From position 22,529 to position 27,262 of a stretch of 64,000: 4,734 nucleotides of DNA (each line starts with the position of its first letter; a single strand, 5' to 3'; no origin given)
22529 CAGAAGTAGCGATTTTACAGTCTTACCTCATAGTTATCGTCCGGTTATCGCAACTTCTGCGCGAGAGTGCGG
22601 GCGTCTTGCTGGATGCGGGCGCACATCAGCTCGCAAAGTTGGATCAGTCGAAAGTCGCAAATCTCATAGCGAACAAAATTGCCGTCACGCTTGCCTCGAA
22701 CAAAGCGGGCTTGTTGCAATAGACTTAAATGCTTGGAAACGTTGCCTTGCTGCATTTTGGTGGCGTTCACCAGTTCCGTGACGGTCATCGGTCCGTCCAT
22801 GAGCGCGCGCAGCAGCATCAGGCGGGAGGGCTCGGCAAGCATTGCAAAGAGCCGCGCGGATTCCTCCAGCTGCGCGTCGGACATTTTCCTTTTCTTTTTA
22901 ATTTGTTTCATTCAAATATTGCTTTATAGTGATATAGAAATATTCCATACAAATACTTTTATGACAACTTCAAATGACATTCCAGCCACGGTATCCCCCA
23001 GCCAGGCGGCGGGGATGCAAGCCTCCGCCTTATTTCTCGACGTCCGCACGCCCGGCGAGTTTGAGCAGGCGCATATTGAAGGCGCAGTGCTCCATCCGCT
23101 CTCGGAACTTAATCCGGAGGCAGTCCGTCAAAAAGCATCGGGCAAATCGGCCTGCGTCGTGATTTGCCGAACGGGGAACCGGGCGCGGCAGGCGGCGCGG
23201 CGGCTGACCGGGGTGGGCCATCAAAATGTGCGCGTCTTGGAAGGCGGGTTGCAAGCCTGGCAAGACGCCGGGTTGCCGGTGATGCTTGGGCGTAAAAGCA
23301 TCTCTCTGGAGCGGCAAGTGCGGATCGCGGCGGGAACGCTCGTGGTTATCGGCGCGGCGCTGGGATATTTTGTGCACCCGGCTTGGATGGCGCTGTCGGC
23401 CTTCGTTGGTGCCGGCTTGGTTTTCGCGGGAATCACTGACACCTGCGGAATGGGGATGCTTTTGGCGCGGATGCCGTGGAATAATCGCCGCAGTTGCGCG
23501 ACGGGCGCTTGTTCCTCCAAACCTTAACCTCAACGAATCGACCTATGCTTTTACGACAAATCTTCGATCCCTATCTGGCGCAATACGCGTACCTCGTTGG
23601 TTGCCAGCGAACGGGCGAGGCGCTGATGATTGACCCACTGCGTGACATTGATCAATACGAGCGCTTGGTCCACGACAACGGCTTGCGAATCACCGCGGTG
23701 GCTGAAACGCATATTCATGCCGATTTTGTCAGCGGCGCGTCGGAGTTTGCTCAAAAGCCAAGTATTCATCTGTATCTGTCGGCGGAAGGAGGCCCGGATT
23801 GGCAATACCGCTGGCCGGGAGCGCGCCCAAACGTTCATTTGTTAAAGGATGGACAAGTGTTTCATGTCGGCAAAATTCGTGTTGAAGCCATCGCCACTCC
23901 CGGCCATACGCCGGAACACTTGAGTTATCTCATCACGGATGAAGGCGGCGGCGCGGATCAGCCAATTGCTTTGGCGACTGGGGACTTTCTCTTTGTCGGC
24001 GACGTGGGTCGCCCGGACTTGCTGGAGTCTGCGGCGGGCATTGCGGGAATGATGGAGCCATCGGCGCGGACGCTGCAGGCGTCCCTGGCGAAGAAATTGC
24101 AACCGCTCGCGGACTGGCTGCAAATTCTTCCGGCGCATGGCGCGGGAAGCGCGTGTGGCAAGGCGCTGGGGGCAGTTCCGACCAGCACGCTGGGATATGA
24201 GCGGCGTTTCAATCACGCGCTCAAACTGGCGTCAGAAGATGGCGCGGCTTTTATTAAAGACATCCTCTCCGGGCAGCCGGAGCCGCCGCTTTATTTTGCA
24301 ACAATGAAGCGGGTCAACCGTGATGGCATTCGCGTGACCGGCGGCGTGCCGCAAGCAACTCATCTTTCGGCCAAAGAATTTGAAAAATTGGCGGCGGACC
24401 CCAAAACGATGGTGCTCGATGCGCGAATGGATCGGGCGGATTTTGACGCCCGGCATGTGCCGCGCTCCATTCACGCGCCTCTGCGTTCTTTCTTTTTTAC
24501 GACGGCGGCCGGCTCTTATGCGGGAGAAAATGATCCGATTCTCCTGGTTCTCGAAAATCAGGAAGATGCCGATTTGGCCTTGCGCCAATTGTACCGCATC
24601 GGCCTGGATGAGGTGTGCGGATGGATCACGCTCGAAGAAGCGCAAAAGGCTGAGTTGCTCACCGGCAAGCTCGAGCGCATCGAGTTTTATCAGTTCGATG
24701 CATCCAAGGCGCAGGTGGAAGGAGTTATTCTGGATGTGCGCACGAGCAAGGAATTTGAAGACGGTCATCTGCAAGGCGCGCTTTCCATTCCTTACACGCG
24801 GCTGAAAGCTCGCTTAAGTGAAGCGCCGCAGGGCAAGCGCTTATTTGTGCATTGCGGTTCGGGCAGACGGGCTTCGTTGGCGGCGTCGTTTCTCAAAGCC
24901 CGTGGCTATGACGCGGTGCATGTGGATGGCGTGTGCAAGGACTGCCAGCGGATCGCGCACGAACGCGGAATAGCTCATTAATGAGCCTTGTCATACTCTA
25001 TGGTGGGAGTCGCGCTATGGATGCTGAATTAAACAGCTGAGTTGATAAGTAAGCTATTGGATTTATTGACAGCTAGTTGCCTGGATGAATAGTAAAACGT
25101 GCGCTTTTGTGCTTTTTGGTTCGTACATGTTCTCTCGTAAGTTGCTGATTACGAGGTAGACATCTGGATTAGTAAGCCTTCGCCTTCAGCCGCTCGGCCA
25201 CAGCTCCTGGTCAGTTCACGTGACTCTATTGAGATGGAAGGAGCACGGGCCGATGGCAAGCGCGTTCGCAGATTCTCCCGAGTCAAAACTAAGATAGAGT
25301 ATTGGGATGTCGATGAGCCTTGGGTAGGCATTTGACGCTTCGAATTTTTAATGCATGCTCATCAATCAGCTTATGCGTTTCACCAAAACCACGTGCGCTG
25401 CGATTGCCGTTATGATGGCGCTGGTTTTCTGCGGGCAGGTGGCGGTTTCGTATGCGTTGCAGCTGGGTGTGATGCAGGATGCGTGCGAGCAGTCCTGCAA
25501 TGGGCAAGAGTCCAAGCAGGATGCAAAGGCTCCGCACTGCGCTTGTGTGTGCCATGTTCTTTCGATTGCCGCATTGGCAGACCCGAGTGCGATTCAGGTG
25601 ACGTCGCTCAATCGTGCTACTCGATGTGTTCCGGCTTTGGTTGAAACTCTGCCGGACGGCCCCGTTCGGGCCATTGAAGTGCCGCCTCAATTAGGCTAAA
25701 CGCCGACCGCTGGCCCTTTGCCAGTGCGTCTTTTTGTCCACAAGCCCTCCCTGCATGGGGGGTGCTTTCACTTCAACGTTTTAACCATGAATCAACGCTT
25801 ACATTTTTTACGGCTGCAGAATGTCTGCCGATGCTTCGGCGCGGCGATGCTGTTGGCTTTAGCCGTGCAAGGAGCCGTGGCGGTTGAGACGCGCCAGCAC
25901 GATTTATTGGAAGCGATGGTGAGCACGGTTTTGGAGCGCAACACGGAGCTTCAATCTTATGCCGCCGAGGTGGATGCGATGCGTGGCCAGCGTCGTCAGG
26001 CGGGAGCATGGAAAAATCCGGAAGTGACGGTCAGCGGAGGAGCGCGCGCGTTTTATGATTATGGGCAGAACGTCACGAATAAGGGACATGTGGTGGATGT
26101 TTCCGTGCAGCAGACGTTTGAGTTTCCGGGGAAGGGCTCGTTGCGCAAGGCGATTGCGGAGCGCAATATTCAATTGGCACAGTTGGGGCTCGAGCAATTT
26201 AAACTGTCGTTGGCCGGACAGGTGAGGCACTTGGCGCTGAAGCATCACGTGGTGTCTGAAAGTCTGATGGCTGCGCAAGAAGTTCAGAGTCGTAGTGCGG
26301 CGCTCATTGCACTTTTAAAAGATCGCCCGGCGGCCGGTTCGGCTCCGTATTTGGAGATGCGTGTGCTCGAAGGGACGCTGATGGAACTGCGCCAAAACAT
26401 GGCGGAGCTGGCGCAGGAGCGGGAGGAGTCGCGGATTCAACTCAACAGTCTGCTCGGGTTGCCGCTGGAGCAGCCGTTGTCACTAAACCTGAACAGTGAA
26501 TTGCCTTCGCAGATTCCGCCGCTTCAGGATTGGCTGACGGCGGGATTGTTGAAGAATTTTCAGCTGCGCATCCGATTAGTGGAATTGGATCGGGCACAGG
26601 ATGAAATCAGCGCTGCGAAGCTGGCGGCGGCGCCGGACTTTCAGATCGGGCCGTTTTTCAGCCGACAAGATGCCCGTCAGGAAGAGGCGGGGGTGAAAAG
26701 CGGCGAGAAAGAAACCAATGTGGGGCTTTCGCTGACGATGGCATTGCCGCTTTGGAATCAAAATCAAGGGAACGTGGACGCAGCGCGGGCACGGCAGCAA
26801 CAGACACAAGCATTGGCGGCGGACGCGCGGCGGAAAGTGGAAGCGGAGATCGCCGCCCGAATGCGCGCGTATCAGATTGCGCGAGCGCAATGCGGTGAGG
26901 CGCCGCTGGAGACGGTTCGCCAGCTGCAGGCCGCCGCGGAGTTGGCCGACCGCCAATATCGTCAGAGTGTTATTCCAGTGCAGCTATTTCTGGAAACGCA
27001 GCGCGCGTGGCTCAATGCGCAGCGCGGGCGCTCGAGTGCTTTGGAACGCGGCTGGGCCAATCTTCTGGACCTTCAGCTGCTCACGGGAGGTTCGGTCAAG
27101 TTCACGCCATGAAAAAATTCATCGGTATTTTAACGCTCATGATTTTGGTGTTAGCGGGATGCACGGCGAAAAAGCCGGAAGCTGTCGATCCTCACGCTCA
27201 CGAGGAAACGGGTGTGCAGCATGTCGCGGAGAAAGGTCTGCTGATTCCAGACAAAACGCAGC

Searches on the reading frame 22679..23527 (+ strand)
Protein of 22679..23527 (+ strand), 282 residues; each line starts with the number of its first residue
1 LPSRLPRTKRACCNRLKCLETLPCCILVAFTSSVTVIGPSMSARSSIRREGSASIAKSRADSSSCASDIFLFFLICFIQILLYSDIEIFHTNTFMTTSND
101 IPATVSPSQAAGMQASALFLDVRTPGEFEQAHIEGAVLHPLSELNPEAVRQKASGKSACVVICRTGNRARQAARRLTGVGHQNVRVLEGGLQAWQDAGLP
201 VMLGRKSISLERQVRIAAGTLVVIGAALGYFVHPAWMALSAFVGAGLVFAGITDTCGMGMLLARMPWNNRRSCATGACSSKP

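Call 8: search_protein_families(library=pfam, proteins=[window:22679-23527:+])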
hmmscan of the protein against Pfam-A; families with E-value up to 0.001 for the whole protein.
window:22679-23527:+ (282 aa): 2 families
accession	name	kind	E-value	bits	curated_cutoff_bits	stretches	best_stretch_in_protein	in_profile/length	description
PF00581.25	Rhodanese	-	9.1e-18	65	22.2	1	113-196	8-101/102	Rhodanese-like domain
PF11127.14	YgaP-like_TM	-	4e-09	36.9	25.3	1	209-263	7-59/66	Inner membrane protein YgaP-like, transmembrane domain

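Call 65: search_protein_families(library=ncbifam, proteins=[window:22679-23527:+], max_evalue=0.001)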
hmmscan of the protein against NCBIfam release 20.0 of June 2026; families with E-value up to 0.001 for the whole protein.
window:22679-23527:+ (282 aa): 12 families
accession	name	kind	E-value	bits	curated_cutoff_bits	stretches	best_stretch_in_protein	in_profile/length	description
NF006444.0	PRK08762.1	equivalog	3.4e-16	58.8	449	1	103-205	15-118/387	molybdopterin-synthase adenylyltransferase MoeB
NF045521.1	rhoda_near_glyco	subfamily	2.8e-13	49.9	145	1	99-202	15-116/144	rhodanese homology domain-containing protein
NF001195.0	PRK00162.1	equivalog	2.1e-09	37.7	102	1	108-199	12-101/108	thiosulfate sulfurtransferase GlpE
NF005902.0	PRK07878.1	equivalog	6.2e-09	35.2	647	1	116-196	303-383/392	adenylyltransferase/sulfurtransferase MoeZ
NF005646.0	PRK07411.1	equivalog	5.7e-08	32.3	633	1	116-196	299-381/390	molybdopterin-synthase adenylyltransferase MoeB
NF041203.1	rhodanese_LYCAU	equivalog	2.1e-06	27.5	115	1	117-201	37-123/126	rhodanese-related (seleno)protein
NF007627.0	PRK10287.1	equivalog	2.3e-06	27.8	102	1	113-192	17-95/104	thiosulfate sulfurtransferase PspE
TIGR02981.1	phageshock_pspE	exception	2.2e-05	24.7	126.3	1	114-191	16-92/101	thiosulfate sulfurtransferase PspE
NF008750.0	PRK11784.1-2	equivalog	4.1e-05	22.8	241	0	113-141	12-40/346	tRNA 2-selenouridine(34) synthase MnmH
NF008752.0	PRK11784.1-4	equivalog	6.9e-05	21.8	266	0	118-141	20-43/357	tRNA 2-selenouridine(34) synthase MnmH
TIGR03167.1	tRNA_sel_U_synt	equivalog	0.00017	21.1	219.75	0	117-141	3-27/311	tRNA 2-selenouridine(34) synthase MnmH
NF045694.1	seleno_TsoB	exception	0.00034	18.8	805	1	114-217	59-172/572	rhodanese/DsbD fusion-like selenoprotein TsoB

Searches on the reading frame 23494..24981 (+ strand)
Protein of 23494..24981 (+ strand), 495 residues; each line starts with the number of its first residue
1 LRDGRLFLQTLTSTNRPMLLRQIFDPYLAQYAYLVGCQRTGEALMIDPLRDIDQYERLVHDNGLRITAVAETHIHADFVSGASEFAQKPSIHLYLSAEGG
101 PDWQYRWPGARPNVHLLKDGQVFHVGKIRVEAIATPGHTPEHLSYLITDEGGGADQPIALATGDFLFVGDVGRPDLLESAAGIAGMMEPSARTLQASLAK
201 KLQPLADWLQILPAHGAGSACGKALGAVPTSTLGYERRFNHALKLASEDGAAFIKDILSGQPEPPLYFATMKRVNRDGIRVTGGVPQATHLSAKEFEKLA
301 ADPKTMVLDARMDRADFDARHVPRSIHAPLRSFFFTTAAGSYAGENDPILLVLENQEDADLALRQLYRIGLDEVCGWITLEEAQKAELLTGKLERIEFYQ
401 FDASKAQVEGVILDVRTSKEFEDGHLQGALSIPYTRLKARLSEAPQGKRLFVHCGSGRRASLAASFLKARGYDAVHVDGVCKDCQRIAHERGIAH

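Call 8: search_protein_families(library=pfam, proteins=[window:23494-24981:+])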
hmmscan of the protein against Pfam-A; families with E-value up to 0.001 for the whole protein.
window:23494-24981:+ (495 aa): 3 families
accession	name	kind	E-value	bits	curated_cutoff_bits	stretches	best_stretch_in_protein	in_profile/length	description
PF00581.25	Rhodanese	-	2.2e-19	70.2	22.2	2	409-477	13-92/102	Rhodanese-like domain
PF00753.33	Lactamase_B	-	1.7e-17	64.4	22.7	1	29-215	5-196/196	Metallo-beta-lactamase superfamily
PF12706.13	Lactamase_B_2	-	0.00019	21.6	27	1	45-151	4-134/200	Beta-lactamase superfamily domain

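Call 65: search_protein_families(library=ncbifam, proteins=[window:23494-24981:+], max_evalue=0.001)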
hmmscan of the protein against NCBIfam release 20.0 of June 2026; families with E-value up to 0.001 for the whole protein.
window:23494-24981:+ (495 aa): 17 families
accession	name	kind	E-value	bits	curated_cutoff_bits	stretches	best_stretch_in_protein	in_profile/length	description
TIGR03413.1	GSH_gloB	equivalog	8.7e-16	58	200.8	1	30-215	10-164/248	hydroxyacylglutathione hydrolase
NF041804.1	MBL_fold_SolJ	exception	5.5e-12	45.4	350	1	31-182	19-156/224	solanimycin biosynthesis MBL-fold hydrolase SolJ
NF012229.1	bla_class_B_core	domain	9.5e-11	42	100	1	56-147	42-138/139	metallo-beta-lactamase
NF006444.0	PRK08762.1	equivalog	2.3e-10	39.7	449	1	404-476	23-98/387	molybdopterin-synthase adenylyltransferase MoeB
NF005902.0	PRK07878.1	equivalog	6e-09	35.3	647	1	370-480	268-377/392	adenylyltransferase/sulfurtransferase MoeZ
NF040641.1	bifunc_ST_SDO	equivalog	3.5e-08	32.7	625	1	20-149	144-294/423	bifunctional sulfur transferase/dioxygenase Blh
NF001195.0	PRK00162.1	equivalog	8.6e-08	32.5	102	1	393-481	4-93/108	thiosulfate sulfurtransferase GlpE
NF045521.1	rhoda_near_glyco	subfamily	1.2e-07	31.7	145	1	401-476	22-99/144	rhodanese homology domain-containing protein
NF007627.0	PRK10287.1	equivalog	4.6e-07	30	102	1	413-483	24-96/104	thiosulfate sulfurtransferase PspE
NF007597.0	PRK10241.1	equivalog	4.9e-07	29.3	421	1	37-173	18-136/251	hydroxyacylglutathione hydrolase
TIGR04271.1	ThiI_C_thiazole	equivalog_domain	1e-06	28.7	70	1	404-477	21-98/101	thiazole biosynthesis protein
NF001133.1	PRK00142.1-1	equivalog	1.2e-06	28.3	170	0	393-476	105-194/229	oxygen-dependent tRNA uridine(34) hydroxylase TrhO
TIGR02981.1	phageshock_pspE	exception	3.5e-06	27.2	126.3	1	413-483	22-94/101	thiosulfate sulfurtransferase PspE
NF033105.1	bla_subclass_B3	equivalog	5.1e-06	26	240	1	112-160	120-168/257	subclass B3 metallo-beta-lactamase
NF005646.0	PRK07411.1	equivalog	1.3e-05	24.5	633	1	404-480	294-375/390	molybdopterin-synthase adenylyltransferase MoeB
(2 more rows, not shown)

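Call 73: find_encoding_contigs(protein=window:23545-24978:+, flank=10000, max_places=10)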
Protein window:23545-24978:+ (478 aa): 1 contig read that carries it; 1 place shown.
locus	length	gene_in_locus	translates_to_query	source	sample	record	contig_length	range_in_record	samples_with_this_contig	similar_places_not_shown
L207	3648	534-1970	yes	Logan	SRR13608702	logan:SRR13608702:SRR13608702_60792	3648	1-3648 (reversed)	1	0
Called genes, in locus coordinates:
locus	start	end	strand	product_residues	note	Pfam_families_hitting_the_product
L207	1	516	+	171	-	?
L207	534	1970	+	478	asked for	PF00753:Lactamase_B, PF00581:Rhodanese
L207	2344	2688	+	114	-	-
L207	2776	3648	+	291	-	?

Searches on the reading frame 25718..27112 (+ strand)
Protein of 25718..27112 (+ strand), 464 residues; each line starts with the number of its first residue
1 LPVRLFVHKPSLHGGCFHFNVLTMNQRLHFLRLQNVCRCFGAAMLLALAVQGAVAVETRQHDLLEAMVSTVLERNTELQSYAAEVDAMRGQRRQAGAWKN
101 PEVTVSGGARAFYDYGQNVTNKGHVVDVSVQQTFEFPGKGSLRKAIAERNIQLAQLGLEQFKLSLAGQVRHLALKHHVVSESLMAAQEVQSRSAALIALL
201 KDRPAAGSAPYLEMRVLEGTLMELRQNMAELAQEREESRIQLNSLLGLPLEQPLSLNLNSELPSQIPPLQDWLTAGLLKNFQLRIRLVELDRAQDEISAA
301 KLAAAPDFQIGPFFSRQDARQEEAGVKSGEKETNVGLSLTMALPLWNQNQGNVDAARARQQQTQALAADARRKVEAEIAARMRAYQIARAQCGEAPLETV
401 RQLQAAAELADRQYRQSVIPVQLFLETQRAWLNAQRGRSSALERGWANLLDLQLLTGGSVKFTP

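Call 8: search_protein_families(library=pfam, proteins=[window:25718-27112:+])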
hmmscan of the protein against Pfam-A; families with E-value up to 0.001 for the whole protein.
window:25718-27112:+ (464 aa): 1 family
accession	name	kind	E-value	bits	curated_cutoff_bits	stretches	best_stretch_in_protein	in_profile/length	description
PF02321.23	OEP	-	8.1e-31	107.7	22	2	269-457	1-187/187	Outer membrane efflux protein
